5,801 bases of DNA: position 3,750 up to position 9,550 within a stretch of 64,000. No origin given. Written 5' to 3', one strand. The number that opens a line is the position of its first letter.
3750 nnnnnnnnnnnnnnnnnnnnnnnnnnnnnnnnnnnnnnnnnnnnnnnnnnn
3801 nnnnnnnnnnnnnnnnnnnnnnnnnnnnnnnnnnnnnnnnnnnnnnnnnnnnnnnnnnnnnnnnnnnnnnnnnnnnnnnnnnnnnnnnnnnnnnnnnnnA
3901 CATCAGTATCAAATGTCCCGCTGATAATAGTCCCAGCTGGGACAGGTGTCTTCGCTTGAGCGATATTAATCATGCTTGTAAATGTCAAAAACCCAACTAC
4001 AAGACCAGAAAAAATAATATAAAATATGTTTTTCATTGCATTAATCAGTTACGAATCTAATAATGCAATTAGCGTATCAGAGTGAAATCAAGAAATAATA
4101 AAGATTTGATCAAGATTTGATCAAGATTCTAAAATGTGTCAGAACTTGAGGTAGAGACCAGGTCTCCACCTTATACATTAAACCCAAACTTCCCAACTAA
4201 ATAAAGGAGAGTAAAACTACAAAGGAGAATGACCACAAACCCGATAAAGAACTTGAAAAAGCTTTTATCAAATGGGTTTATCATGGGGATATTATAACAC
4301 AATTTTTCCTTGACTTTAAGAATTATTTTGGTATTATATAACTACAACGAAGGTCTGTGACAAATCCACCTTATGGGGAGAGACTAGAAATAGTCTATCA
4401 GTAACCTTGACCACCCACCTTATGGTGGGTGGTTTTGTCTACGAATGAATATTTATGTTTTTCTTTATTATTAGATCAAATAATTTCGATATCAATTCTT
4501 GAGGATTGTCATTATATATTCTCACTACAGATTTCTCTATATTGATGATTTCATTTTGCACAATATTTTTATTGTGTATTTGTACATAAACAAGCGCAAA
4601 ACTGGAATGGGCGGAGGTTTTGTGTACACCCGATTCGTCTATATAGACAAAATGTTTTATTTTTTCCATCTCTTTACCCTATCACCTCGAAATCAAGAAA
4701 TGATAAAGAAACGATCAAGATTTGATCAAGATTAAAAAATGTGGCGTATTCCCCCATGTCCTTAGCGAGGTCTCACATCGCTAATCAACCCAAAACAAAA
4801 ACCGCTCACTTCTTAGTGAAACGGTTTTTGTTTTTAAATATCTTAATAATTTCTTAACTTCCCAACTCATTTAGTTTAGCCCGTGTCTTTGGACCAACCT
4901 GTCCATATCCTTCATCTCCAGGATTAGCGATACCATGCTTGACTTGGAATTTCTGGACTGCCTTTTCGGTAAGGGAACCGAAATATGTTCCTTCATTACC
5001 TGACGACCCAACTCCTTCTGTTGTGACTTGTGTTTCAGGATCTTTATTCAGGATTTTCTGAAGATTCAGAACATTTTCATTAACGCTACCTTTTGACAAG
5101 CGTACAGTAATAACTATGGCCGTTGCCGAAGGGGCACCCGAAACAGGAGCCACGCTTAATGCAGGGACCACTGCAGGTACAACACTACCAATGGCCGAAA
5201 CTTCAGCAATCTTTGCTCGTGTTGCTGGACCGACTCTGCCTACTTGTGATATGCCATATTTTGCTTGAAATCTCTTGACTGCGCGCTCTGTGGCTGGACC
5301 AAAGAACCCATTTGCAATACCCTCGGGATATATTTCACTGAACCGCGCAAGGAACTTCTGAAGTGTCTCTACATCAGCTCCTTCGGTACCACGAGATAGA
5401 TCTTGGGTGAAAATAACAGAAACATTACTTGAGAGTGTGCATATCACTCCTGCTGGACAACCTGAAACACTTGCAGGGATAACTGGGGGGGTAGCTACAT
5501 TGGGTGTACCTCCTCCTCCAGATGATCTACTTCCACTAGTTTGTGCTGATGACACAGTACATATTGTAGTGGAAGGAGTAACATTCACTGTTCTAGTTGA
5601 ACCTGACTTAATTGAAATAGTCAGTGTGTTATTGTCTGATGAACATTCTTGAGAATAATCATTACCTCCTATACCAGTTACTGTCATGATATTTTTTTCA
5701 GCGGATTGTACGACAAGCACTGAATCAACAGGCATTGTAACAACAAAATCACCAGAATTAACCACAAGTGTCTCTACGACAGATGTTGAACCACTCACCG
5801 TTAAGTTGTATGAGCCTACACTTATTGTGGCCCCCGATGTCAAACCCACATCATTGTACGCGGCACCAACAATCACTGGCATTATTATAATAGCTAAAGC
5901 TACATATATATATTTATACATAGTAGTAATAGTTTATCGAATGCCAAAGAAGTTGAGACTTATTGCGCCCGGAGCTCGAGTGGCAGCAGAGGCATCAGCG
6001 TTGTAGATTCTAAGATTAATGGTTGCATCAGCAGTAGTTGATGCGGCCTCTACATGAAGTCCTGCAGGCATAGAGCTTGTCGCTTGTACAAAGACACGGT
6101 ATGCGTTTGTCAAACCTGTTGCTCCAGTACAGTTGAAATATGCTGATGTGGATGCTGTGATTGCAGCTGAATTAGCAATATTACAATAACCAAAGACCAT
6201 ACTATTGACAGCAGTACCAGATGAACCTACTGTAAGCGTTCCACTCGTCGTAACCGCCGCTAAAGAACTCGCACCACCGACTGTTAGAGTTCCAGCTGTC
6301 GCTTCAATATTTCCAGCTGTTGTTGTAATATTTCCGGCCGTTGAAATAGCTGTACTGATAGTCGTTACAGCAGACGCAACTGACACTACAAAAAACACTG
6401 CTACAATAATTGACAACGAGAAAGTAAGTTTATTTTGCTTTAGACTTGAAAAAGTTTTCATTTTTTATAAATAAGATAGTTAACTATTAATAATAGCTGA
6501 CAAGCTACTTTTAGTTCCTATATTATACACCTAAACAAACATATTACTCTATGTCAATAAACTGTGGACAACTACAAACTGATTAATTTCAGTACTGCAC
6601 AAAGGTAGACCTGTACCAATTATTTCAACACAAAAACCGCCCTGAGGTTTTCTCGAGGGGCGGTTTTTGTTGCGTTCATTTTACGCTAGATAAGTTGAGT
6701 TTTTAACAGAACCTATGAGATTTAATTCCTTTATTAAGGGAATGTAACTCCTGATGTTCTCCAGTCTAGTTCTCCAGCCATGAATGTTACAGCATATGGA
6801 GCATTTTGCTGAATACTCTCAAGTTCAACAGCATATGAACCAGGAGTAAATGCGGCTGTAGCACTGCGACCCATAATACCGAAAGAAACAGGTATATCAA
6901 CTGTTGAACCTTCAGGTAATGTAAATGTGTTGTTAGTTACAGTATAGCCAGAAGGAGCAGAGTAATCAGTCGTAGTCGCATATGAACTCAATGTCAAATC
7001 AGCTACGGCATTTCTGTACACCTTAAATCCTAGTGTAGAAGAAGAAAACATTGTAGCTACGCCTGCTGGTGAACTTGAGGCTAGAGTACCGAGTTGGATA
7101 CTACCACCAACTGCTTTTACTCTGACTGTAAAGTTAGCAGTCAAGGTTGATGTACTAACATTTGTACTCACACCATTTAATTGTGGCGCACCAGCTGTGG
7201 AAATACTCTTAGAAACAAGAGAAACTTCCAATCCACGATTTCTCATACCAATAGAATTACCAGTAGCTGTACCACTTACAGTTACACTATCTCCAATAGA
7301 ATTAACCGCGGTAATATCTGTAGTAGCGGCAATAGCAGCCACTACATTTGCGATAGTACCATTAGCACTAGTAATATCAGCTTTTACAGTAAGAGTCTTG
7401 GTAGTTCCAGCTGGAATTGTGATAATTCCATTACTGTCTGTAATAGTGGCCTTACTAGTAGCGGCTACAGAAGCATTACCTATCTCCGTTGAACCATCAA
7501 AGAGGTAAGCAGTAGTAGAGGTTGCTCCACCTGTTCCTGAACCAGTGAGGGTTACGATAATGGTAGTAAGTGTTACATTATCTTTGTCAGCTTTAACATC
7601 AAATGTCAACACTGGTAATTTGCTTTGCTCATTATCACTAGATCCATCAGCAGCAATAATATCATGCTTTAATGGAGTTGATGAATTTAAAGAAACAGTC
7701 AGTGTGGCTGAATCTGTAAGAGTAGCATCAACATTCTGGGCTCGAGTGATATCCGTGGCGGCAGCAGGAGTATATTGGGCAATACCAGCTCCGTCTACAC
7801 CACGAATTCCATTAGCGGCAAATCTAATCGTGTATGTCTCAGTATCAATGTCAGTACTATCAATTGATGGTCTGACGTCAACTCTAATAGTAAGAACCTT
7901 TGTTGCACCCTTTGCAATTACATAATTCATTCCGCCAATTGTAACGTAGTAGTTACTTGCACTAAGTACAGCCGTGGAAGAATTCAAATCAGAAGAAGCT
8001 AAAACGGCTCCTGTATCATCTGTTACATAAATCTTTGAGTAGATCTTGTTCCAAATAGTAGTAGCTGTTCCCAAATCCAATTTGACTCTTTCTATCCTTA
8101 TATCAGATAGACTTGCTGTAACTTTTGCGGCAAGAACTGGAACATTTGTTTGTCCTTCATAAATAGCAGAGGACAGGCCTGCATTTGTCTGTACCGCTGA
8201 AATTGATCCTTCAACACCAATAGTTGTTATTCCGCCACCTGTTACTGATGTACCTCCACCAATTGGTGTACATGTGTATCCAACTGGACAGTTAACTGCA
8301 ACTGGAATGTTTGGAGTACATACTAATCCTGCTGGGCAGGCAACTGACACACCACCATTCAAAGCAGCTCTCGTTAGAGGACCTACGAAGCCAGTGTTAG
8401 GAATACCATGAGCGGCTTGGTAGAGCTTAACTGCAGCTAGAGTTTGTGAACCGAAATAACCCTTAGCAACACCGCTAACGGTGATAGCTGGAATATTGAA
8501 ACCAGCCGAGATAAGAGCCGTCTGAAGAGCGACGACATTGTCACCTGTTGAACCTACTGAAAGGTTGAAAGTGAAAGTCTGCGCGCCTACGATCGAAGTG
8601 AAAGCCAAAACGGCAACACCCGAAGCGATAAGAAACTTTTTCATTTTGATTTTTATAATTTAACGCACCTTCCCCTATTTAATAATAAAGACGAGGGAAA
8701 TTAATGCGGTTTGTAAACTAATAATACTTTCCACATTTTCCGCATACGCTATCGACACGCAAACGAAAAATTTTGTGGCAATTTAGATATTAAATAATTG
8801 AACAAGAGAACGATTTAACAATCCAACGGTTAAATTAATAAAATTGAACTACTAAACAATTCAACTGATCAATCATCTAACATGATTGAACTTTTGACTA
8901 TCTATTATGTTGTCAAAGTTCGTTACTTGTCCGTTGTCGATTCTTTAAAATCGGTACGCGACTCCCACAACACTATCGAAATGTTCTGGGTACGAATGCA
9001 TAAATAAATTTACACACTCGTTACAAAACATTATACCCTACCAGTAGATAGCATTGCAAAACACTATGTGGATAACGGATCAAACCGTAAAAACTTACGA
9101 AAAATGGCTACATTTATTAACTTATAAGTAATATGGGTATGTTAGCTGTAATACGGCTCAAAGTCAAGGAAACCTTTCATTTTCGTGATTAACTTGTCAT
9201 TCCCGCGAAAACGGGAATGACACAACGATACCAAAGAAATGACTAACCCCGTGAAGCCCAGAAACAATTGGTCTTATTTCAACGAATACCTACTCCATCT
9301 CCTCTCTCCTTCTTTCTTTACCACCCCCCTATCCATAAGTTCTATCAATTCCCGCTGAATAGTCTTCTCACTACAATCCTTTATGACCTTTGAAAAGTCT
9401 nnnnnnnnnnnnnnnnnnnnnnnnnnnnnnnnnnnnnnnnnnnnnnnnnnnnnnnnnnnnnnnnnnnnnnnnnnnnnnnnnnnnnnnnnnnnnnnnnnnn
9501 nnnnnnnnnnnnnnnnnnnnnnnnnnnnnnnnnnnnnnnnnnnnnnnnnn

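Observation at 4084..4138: Conserved ~55-bp promoter/operator module (tandem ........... units) upstream of three unrelated minus-strand genes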

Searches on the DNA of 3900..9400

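Call 47: search_rna_families(source=window, start=3900, end=9400, threshold=evalue, max_evalue=1, show_alignments=1)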
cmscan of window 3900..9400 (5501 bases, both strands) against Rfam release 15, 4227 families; matches with E-value up to 1: 1.
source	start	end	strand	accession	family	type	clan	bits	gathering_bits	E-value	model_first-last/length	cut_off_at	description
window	4344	4412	+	RF02961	DUF3800-II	Gene; sRNA;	-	39.6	43.2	1.6e-05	1-69/69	no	DUF3800-II RNA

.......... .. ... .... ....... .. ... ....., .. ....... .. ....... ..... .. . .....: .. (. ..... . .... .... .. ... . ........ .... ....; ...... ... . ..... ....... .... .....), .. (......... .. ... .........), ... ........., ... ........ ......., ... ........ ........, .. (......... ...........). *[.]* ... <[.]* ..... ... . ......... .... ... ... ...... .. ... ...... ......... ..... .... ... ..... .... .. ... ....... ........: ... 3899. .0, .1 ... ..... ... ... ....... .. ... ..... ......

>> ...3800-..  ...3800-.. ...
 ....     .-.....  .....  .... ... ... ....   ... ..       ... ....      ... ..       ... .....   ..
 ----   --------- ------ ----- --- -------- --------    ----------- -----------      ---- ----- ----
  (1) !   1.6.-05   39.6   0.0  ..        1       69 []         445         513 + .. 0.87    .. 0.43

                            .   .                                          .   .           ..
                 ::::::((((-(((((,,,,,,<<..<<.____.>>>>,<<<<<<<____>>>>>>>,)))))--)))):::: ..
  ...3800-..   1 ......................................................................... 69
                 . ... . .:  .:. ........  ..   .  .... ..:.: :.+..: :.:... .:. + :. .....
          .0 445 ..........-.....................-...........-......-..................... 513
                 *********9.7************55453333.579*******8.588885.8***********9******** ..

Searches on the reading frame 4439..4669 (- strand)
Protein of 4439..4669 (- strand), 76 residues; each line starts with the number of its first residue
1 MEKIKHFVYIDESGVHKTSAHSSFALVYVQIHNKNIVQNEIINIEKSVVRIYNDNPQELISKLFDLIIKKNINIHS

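Call 7: search_protein_families(library=pfam, proteins=[window:4439-4669:-])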
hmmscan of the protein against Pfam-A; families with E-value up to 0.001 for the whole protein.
window:4439-4669:- (76 aa): 0 families

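Call 33: search_protein_families(library=pfam, max_evalue=0.01, proteins=[window:4439-4669:-])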
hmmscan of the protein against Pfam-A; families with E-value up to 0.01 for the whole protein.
window:4439-4669:- (76 aa): 1 family
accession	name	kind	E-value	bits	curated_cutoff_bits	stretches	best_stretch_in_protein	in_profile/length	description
PF12686.12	DUF3800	-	0.0078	17.3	21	1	7-68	1-74/149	Protein of unknown function (DUF3800)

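Call 49: list_cluster_members(proteins=[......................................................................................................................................, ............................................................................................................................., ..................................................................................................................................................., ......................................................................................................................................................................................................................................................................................, window:4439-4669:-, window:1313-4036:-])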
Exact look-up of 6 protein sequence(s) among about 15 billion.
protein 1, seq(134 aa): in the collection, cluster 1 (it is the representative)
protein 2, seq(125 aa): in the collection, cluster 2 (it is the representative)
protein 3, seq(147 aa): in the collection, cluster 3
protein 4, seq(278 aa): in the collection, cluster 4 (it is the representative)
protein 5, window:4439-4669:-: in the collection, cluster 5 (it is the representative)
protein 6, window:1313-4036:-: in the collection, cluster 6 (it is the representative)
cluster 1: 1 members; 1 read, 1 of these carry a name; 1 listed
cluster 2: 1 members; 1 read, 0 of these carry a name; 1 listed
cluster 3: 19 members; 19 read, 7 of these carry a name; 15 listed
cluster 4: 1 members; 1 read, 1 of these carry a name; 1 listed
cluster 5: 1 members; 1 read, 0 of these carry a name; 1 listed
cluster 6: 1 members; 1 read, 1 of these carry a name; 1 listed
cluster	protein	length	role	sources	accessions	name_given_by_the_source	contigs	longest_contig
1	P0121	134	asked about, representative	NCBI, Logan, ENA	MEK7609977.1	MAG: hypothetical protein AAB470_02565 [Patescibacteria group bacterium]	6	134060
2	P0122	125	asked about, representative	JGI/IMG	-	-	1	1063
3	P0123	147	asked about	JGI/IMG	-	-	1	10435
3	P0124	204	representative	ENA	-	-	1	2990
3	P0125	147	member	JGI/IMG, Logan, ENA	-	mRNA interferase MazF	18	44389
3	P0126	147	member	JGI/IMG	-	mRNA interferase MazF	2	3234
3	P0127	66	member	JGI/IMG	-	hypothetical protein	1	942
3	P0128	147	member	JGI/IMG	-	mRNA interferase MazF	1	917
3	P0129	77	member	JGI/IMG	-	mRNA-degrading endonuclease toxin of MazEF toxin-antitoxin module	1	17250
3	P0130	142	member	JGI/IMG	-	mRNA interferase MazF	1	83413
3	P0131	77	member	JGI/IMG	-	hypothetical protein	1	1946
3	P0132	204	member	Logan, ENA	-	-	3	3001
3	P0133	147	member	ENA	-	-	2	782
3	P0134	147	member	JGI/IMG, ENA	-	-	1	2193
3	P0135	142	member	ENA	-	-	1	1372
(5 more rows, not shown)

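Call 50: find_encoding_contigs(protein=P0121, flank=10000, max_places=1)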
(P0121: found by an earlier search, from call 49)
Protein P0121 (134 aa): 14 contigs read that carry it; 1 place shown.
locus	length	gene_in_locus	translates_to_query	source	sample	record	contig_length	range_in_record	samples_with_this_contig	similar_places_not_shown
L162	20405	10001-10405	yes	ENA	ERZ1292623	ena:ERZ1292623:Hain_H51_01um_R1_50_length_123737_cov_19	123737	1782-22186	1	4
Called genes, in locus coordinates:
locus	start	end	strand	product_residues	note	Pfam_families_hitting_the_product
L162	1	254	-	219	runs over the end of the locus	PF00318:Ribosomal_S2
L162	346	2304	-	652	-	PF13385:Laminin_G_3, PF02210:Laminin_G_2 (weak), PF16403:Bact_surface_Ig-like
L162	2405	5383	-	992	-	-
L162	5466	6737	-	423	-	PF00344:SecY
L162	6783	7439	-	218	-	PF00828:Ribosomal_L27A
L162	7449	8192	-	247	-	PF00333:Ribosomal_S5, PF03719:Ribosomal_S5_C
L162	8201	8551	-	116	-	PF00861:Ribosomal_L18p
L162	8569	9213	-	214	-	PF00347:Ribosomal_L6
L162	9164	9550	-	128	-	PF00410:Ribosomal_S8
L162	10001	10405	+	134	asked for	-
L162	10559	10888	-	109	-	-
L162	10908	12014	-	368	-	PF18915:DUF5667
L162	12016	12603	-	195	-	PF04542:Sigma70_r2, PF08281:Sigma70_r4_2, PF04545:Sigma70_r4 (weak)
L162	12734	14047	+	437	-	PF00041:fn3 (faint), PF28407:Ig_ANOS1 (weak), PF16656:Pur_ac_phosph_N (weak), PF25059:FN3_DSCAM-DSCAML_C (faint), PF16656:Pur_ac_phosph_N (weak)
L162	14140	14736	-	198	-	PF00281:Ribosomal_L5, PF00673:Ribosomal_L5_C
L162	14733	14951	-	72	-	PF22682:Ribosomal_uL24m-like (weak), PF00467:KOW, PF17136:ribosomal_L24 (weak)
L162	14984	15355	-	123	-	PF00238:Ribosomal_L14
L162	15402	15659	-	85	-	PF00366:Ribosomal_S17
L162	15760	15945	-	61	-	PF00831:Ribosomal_L29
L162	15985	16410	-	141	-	PF00252:Ribosomal_L16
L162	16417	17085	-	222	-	PF07650:KH_2, PF00189:Ribosomal_S3_C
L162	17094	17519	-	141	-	PF00237:Ribosomal_L22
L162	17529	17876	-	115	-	PF00203:Ribosomal_S19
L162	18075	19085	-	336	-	-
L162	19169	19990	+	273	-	PF00512:HisKA (weak), PF02518:HATPase_c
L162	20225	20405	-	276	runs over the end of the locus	-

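Call 53: search_protein_families(library=ncbifam, max_evalue=0.01, proteins=[P0121, P0122, window:4439-4669:-, P0123, L162:10559-10888:-, L162:18075-19085:-])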
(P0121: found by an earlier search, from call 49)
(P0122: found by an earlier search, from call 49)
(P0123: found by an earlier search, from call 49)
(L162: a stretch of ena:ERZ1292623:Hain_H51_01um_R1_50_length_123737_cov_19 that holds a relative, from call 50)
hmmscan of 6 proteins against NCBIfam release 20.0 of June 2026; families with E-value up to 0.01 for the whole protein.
P0121 (134 aa): 0 families

P0122 (125 aa): 0 families

window:4439-4669:- (76 aa): 0 families

P0123 (147 aa): 0 families

L162:10559-10888:- (109 aa): 0 families

L162:18075-19085:- (336 aa): 0 families

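Call 54: search_solved_structures(query=P0121, max_evalue=1)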
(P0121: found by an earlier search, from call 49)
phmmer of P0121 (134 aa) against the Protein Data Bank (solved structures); distinct sequences matched with E-value up to 1: 1.
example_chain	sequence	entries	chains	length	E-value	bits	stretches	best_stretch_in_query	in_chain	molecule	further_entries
3rns_A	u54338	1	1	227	0.018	18.1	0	82-122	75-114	Cupin 2 conserved barrel domain protein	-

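Call 71: find_homologous_proteins(query=P0121, max_evalue=0.001)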
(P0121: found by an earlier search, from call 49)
Query P0121 (134 aa): 2 proteins with E <= 0.001 among 17 candidates.
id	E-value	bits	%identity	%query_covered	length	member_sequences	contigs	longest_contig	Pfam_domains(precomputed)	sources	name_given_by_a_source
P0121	3.4e-84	297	100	100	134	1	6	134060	-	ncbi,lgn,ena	ncbi:MAG: hypothetical protein AAB470_02565 [Patescibacteria group bacterium]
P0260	7.9e-19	86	43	94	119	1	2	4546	-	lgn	-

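Call 77: search_protein_representatives(alignment_id=A4)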
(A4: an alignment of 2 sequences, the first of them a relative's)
Query: 2 sequences, 134 profile positions. Proteins with E-value up to 0.001 (for the whole library): 807; up to 1e-10: 356; up to 1e-30: 8. The best 150 are listed.
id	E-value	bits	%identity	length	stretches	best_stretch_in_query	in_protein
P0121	1.4e-75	268.1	-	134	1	1-134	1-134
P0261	5.9e-41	156.0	-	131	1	1-131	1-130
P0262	1.7e-34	135.0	-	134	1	1-133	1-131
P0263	2.2e-34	134.7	-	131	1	1-131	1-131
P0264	1.3e-32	129.0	-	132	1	5-132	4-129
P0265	8.1e-32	126.4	-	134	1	2-131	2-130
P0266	1.1e-31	126.0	-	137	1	4-131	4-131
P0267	2.0e-31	125.1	-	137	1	1-132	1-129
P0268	1.3e-30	122.5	-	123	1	1-130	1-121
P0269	2.2e-30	121.8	-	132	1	1-130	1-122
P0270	7.4e-30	120.1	-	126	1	6-129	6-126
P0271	2.0e-29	118.7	-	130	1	7-131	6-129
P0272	2.6e-29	118.3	-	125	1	2-134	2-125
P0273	1.2e-28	116.2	-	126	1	1-131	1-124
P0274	2.9e-28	114.9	-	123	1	5-131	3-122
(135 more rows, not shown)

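Call 80: search_solved_structures(query=A5, max_evalue=1)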
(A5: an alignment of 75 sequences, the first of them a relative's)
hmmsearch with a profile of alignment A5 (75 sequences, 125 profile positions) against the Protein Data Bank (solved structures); distinct sequences matched with E-value up to 1: 1.
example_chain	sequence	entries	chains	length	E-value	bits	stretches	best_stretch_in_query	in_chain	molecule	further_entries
7by6_A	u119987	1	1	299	0.52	13.4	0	78-120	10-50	Phenylalanyl-tRNA synthetase beta chain, putative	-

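Call 81: search_protein_families(library=padloc, max_evalue=0.01, proteins=[P0121, P0122, window:4439-4669:-, P0123])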
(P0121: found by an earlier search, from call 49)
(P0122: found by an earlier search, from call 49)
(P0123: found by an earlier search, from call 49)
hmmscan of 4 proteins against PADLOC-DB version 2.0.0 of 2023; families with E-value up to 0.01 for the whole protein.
P0121 (134 aa): 0 families

P0122 (125 aa): 0 families

window:4439-4669:- (76 aa): 0 families

P0123 (147 aa): 0 families

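Call 83: find_encoding_contigs(protein=P0260, flank=3000, max_places=3)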
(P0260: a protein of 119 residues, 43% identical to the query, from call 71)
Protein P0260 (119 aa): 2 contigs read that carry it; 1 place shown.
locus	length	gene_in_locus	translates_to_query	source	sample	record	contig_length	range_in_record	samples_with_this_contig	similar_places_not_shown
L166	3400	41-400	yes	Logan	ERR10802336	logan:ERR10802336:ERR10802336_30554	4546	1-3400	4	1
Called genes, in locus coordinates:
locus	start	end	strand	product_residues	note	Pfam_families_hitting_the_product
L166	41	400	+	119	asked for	-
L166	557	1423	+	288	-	PF02653:BPD_transp_2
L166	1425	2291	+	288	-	PF02653:BPD_transp_2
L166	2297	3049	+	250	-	PF13476:AAA_23 (weak), PF02463:SMC_N (weak), PF00005:ABC_tran, PF13175:AAA_15 (faint), PF13304:AAA_21 (faint)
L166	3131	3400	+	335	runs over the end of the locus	PF13310:Virulence_RhuM, PF02661:Fic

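Call 85: predict_structure(alignment_id=A5)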
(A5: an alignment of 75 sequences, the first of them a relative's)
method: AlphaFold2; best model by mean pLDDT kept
length: 134 residues; sequences in the alignment: 75
mean_pLDDT: 96.2   pTM: 0.87
mean pLDDT of the five models: 96.2, 95.8, 95.8, 95.7, 95.7
residues with pLDDT >= 90: 129; 70-90: 1; 50-70: 4; < 50: 0
segments of 3 or more residues with pLDDT < 50: none
pLDDT, mean of each block of 10 residues (from residue 1): 81 98 98 98 97 97 98 98 95 97 97 98 98 95
secondary structure, 60 per line:
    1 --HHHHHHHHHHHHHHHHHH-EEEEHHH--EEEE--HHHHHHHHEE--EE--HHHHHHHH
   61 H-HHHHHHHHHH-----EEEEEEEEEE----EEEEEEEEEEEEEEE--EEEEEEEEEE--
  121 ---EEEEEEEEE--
elements in order: H3-20 E22-25 E31-34 H37-44 H53-61 H63-72 E78-87 E92-106 E109-118 E124-132

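Call 87: fold_search(model_id=the predicted structure, library=pdb)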
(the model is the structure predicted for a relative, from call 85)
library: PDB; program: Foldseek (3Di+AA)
matches with E <= 10: 450; with E <= 0.001: 0
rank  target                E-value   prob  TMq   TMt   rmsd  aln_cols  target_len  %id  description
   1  5ig4_A                1.2e-01  0.09  0.16  0.17  12.5       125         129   14  Crystal structure of N. vectensis CaMKII-A hub (released 2016-03-23)
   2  6w3g_A                1.9e-01  0.09  0.15  0.18   9.4        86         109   16  Rd1NTF2_04 with long sheet (released 2020-04-15)
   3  1tp6                  2.0e-01  0.13  0.17  0.18  11.3       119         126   10  1.5 A Crystal Structure of a NTF-2 Like Protein of Unknown Function PA1314 from Pseudomonas aeruginosa (released 2004-08-03)
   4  2gbw_B                3.0e-01  0.10  0.17  0.15   9.5        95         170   10  Crystal Structure of Biphenyl 2,3-Dioxygenase from Sphingomonas yanoikuyae B1 (released 2007-03-20)
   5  7zty                  4.0e-01  0.44  0.21  0.10   6.7        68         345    9  Structure of Vps39 N-terminal domain from Chaetomium thermophilum (released 2022-09-21)
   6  4oqd_C                4.2e-01  0.69  0.26  0.15   5.3        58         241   10  Crystal structure of the tylM1 N,N-dimethyltransferase in complex with SAH and TDP-Qui3NMe2 (released 2014-02-26)
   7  6tps_P                4.8e-01  0.21  0.17  0.05   7.3        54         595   13  early intermediate RNA Polymerase I Pre-initiation complex - eiPIC (released 2020-03-18)
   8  7dsa_A                5.1e-01  0.07  0.16  0.11  15.5       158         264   11  Crystal structure of actin capping protein in complex with V-1 (space group P62) (released 2021-03-03)
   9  5bsz                  5.4e-01  0.41  0.24  0.14   7.9        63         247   10  X-ray structure of the sugar N-methyltransferase KedS8 from Streptoalloteichus sp ATCC 53650 (released 2015-07-29)
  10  5w5y_O                6.1e-01  0.16  0.18  0.05   7.3        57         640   16  RNA polymerase I Initial Transcribing Complex (released 2017-07-26)
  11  4oqd_A                6.4e-01  0.51  0.26  0.15   7.3        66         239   11  Crystal structure of the tylM1 N,N-dimethyltransferase in complex with SAH and TDP-Qui3NMe2 (released 2014-02-26)
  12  5cxo_B                6.4e-01  0.12  0.22  0.22   9.8       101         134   12  Intriguing role of epoxide hydrolase/cyclase-like enzyme SalBIII in pyran ring formation in polyether salinomycin (released 2015-09-30)
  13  5w64_O                6.8e-01  0.15  0.18  0.05   7.3        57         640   16  RNA Polymerase I Initial Transcribing Complex State 1 (released 2017-07-26)
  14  6m82                  7.7e-01  0.44  0.26  0.15   7.3        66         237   12  Crystal structure of TylM1 Y14paF bound to SAH and dTDP-phenol (released 2019-03-13)
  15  1gy7_A                7.7e-01  0.04  0.17  0.18   8.9        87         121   10  N77Y point mutant of S.Cerevisiae NTF2 (released 2002-06-20)
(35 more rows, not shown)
